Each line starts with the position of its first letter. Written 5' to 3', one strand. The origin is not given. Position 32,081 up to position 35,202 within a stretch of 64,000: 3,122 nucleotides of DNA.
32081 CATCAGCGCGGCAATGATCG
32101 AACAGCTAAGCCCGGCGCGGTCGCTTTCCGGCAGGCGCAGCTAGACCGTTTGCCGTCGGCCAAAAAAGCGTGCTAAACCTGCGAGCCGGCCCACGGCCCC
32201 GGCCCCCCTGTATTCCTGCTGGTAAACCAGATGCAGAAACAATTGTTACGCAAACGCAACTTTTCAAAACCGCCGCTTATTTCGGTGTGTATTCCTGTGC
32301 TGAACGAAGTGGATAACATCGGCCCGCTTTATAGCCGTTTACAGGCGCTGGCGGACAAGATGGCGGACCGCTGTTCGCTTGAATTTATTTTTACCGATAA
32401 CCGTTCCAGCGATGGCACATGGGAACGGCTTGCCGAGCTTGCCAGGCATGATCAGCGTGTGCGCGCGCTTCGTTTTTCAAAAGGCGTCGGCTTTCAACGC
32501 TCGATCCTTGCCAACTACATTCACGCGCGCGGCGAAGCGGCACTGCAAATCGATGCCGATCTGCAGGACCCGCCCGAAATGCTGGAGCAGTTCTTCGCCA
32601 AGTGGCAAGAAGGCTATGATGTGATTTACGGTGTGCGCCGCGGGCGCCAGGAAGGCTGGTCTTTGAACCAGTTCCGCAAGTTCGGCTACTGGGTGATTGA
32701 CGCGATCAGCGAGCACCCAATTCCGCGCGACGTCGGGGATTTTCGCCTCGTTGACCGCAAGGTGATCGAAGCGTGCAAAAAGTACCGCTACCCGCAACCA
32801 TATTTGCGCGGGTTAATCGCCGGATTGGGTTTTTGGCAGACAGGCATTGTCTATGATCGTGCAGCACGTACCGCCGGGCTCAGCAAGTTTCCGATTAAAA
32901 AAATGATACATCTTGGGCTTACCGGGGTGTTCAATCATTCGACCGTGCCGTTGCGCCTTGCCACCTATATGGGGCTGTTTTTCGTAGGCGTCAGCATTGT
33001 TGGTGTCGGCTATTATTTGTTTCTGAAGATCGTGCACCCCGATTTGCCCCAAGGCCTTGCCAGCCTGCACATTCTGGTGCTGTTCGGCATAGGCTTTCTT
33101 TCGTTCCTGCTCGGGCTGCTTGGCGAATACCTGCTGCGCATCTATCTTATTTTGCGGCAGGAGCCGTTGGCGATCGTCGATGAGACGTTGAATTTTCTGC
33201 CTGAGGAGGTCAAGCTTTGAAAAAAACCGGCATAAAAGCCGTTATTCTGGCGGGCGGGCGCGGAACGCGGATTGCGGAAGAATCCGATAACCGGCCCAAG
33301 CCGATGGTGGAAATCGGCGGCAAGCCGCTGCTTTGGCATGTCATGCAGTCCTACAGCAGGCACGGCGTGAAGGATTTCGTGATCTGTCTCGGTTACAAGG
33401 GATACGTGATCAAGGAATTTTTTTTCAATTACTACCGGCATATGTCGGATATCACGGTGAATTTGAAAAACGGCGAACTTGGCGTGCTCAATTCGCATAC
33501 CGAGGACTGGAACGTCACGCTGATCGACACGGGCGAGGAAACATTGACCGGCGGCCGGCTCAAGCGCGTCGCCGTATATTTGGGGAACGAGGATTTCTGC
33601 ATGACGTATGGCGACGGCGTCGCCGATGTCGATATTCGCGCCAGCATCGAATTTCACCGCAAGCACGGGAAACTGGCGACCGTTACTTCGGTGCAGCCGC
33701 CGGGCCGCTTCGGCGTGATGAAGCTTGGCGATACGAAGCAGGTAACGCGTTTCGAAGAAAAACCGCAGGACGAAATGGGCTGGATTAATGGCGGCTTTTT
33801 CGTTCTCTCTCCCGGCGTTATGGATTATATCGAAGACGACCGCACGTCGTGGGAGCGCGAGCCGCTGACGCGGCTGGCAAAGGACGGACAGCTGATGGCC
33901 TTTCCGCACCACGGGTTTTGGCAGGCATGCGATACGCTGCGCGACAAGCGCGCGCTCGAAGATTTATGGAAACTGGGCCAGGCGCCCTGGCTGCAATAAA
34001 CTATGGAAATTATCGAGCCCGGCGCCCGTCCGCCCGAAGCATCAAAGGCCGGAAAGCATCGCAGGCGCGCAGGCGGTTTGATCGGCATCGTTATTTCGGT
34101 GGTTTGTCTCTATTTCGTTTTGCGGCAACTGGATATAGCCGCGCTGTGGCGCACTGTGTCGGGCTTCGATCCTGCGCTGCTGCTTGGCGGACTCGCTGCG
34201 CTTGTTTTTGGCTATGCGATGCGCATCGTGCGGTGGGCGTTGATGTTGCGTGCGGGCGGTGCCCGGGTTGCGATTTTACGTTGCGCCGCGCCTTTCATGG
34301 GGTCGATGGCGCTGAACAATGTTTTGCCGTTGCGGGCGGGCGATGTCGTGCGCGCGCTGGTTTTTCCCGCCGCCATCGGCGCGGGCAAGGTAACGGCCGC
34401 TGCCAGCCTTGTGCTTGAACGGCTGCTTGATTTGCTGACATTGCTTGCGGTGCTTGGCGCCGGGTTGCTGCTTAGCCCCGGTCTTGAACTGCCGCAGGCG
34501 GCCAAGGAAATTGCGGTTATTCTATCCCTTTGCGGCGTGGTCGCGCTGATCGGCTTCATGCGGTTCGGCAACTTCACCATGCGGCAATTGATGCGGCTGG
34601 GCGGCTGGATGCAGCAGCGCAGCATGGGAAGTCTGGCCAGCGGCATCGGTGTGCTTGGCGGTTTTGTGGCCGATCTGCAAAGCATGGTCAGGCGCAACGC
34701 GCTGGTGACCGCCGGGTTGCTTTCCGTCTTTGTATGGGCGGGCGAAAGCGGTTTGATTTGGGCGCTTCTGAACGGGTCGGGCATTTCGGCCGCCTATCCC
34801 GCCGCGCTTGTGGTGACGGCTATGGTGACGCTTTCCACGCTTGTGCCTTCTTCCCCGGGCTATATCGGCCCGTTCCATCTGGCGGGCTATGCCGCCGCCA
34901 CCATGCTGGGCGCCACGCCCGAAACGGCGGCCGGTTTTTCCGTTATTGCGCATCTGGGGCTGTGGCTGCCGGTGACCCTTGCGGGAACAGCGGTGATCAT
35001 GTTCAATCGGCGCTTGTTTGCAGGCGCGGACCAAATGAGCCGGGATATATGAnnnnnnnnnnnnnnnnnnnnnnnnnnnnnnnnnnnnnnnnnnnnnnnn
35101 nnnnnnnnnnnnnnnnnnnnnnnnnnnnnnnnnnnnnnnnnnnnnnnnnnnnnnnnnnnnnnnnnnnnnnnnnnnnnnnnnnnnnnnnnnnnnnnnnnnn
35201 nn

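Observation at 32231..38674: Coupled lipid-carrier glycosylation system with a flavin enzyme acting between flippase and transferase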

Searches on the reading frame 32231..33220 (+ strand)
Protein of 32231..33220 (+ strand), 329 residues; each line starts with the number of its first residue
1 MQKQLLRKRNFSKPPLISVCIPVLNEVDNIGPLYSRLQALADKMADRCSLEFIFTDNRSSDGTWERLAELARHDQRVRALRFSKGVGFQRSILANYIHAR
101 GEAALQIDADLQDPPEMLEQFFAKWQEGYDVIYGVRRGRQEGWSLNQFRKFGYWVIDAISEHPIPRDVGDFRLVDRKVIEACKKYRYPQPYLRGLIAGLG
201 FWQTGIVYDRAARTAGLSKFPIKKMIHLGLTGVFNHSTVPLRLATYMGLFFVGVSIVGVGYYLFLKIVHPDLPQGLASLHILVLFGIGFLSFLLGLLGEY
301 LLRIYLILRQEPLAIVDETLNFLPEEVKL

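Call 4: search_protein_families(library=pfam, proteins=[window:32231-33220:+], max_evalue=0.01)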
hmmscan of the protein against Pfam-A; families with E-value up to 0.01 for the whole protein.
window:32231-33220:+ (329 aa): 1 family
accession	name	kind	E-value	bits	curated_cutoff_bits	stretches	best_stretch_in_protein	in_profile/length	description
PF00535.33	Glycos_transf_2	-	3.9e-21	76.1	23.3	1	18-180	1-165/168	Glycosyl transferase family 2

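Call 5: search_protein_families(library=ncbifam, proteins=[window:32231-33220:+], max_evalue=0.01)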
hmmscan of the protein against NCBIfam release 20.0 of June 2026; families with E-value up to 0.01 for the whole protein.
window:32231-33220:+ (329 aa): 8 families
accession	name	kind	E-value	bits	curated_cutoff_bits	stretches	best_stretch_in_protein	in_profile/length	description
NF047588.1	GlcsyltransPgfSStrep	equivalog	3.5e-49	167.7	500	1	17-319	3-305/308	glycosyltransferase PgfS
NF007986.1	PRK10714.1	equivalog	1.9e-28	99.4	529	1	17-318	8-310/316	undecaprenyl-phosphate 4-deoxy-4-formamido-L-arabinose transferase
TIGR04283.1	glyco_like_mftF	equivalog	2.9e-07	30.3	182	1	17-121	1-93/221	TIGR04283 family arsenosugar biosynthesis glycosyltransferase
TIGR03937.1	PgaC_IcaA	equivalog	3.2e-06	26.4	422.3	1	7-110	37-135/407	poly-beta-1,6-N-acetyl-D-glucosamine synthase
NF045692.1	OglycostaseCruG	equivalog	2.3e-05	23.5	600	1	17-132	43-160/386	2'-O-glycosyltransferase CruG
NF041875.1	EPS_EpsD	equivalog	0.00011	21.8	370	1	17-131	1-110/325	exopolysaccharide biosynthesis glycosyltransferase EpsD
NF010496.0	PRK13915.1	equivalog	0.00024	20.3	262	1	15-117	31-133/307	glucosyl-3-phosphoglycerate synthase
NF050050.1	ProtGlycPglI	equivalog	0.0035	16.8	500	1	45-134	27-117/306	GalNAc(5)-diNAcBac-PP-undecaprenol beta-1,3-glucosyltransferase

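Call 50: search_solved_structures(query=window:32231-33220:+, max_evalue=0.001)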
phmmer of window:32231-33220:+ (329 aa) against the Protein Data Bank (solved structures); distinct sequences matched with E-value up to 0.001: 9.
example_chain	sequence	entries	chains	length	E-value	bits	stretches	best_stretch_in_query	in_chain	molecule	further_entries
5ekp_C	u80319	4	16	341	1.8e-56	194.9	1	17-325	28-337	Uncharacterized glycosyltransferase sll0501 | Glycosyltransferase sll0501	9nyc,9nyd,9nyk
9nye_A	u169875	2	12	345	1.9e-56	194.8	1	17-325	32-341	Glycosyltransferase sll0501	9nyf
5eke_A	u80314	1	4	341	2.3e-56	194.5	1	17-325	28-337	Uncharacterized glycosyltransferase sll0501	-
9hwj_A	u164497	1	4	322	3.3e-28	102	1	16-320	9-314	Undecaprenyl-phosphate 4-deoxy-4-formamido-L-arabinose transferase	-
9bhc_C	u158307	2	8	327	7e-27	97.6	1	16-319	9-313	Undecaprenyl-phosphate 4-deoxy-4-formamido-L-arabinose transferase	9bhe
8vxh_A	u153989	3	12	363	9.3e-27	97.2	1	16-319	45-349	Undecaprenyl-phosphate 4-deoxy-4-formamido-L-arabinose transferase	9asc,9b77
5mlz_A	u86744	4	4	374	3.2e-14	56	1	15-146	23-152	Dolichol monophosphate mannose synthase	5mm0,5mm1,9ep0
8bz8_A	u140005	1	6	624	0.00014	24.3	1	13-146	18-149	Glycosyltransferase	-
8bz4_A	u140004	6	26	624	0.00014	24.3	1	13-146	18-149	Glycosyltransferase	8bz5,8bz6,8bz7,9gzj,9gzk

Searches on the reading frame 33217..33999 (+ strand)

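Call 4: search_protein_families(library=pfam, proteins=[window:33217-33999:+], max_evalue=0.01)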
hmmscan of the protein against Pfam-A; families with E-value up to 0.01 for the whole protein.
window:33217-33999:+ (260 aa): 3 families
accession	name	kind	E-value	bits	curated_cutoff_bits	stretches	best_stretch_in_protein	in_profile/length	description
PF00483.29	NTP_transferase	-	6.7e-25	88.5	21.2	1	7-215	1-199/245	Nucleotidyl transferase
PF12804.13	NTP_transf_3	-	3e-09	37.7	27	1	8-61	1-49/160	MobA-like NTP transferase domain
PF01128.25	IspD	-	0.0047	17.2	27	1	7-57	2-49/221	2-C-methyl-D-erythritol 4-phosphate cytidylyltransferase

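Call 5: search_protein_families(library=ncbifam, proteins=[window:33217-33999:+], max_evalue=0.01)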
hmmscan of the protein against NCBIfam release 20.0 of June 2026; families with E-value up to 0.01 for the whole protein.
window:33217-33999:+ (260 aa): 36 families (the best 25 are shown)
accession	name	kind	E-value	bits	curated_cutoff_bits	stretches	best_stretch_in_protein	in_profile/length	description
TIGR02623.1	G1P_cyt_trans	equivalog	2.3e-122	407.3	300.25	1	6-258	1-252/255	glucose-1-phosphate cytidylyltransferase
TIGR03992.1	Arch_glmU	subfamily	8.6e-26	90.7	292.1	2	7-84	2-79/393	bifunctional sugar-1-phosphate nucleotidylyltransferase/acetyltransferase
NF052502.1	man1P_GTase_Rv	exception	1.8e-23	83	440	1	7-239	2-218/352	mannose-1-phosphate guanylyltransferase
NF049965.1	GlMnHpPGnyltfHddC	equivalog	2.6e-21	76.3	300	2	7-89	2-83/221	D-glycero-D-manno-heptose 1-phosphate guanosyltransferase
NF041313.1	UDPGP_AglF_Halo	equivalog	8.4e-21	74.5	400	2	7-82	2-76/234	UTP--glucose-1-phosphate uridylyltransferase AglF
TIGR01208.1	rmlA_long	equivalog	3e-19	69.1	320.25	1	7-215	1-192/353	glucose-1-phosphate thymidylyltransferase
NF041173.1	Sug_nt_acttase_Thmprot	equivalog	6.4e-17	61.6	600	1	6-227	1-203/405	bifunctional sugar-1-phosphate nucleotidylyltransferase/acetyltransferase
NF045761.1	NAMPUrTaseMurU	equivalog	1.6e-16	60.8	250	1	6-68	1-63/226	N-acetylmuramate alpha-1-phosphate uridylyltransferase MurU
NF003670.0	PRK05293.1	equivalog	3.4e-12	46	470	1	5-241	4-248/382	glucose-1-phosphate adenylyltransferase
NF001947.0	PRK00725.1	subfamily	4.7e-12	45.4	470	1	8-187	19-197/426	glucose-1-phosphate adenylyltransferase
NF041135.1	IPPtranDIPPsyn_Thcocales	equivalog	2.4e-11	43.3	580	1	7-68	2-60/419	bifunctional L-myo-inositol-1-phosphate cytidylyltransferase/CDP-L-myo-inositol myo-inositolphosphotransferase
TIGR02091.1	glgC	equivalog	2.5e-11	43.2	424.9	1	8-188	3-181/364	glucose-1-phosphate adenylyltransferase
NF002023.0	PRK00844.1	subfamily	3.1e-10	39.5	458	2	129-188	123-186/408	glucose-1-phosphate adenylyltransferase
TIGR01099.1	galU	equivalog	1.3e-09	38.1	326.8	1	7-207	3-216/261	UTP--glucose-1-phosphate uridylyltransferase GalU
NF002772.0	PRK02862.1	equivalog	9.3e-09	34.5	537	1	7-186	5-182/429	glucose-1-phosphate adenylyltransferase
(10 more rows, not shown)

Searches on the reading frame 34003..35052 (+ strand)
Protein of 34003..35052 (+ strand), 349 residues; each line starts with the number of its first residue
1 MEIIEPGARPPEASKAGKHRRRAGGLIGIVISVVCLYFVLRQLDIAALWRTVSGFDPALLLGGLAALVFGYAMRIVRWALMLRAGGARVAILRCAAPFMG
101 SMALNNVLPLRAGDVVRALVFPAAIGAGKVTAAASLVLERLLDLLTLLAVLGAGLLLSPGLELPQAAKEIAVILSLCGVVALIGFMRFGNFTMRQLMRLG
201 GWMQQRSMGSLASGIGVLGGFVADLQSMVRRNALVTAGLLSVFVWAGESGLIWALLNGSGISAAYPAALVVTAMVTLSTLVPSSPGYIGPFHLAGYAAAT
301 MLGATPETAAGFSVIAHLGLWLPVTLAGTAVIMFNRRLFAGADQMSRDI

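Call 4: search_protein_families(library=pfam, proteins=[window:34003-35052:+], max_evalue=0.01)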
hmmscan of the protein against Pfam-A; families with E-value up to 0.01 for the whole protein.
window:34003-35052:+ (349 aa): 1 family
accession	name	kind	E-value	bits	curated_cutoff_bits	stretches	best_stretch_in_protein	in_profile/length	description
PF03706.18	LPG_synthase_TM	-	2.9e-44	152.2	33.4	1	26-328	2-302/302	Lysylphosphatidylglycerol synthase TM region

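Call 5: search_protein_families(library=ncbifam, proteins=[window:34003-35052:+], max_evalue=0.01)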
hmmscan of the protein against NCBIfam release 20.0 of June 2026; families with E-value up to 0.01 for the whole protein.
window:34003-35052:+ (349 aa): 1 family
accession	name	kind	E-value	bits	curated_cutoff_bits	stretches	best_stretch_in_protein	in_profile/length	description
TIGR00374.1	TIGR00374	subfamily_domain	4.8e-14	52.5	43.2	1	29-332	1-311/323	flippase-like domain-containing protein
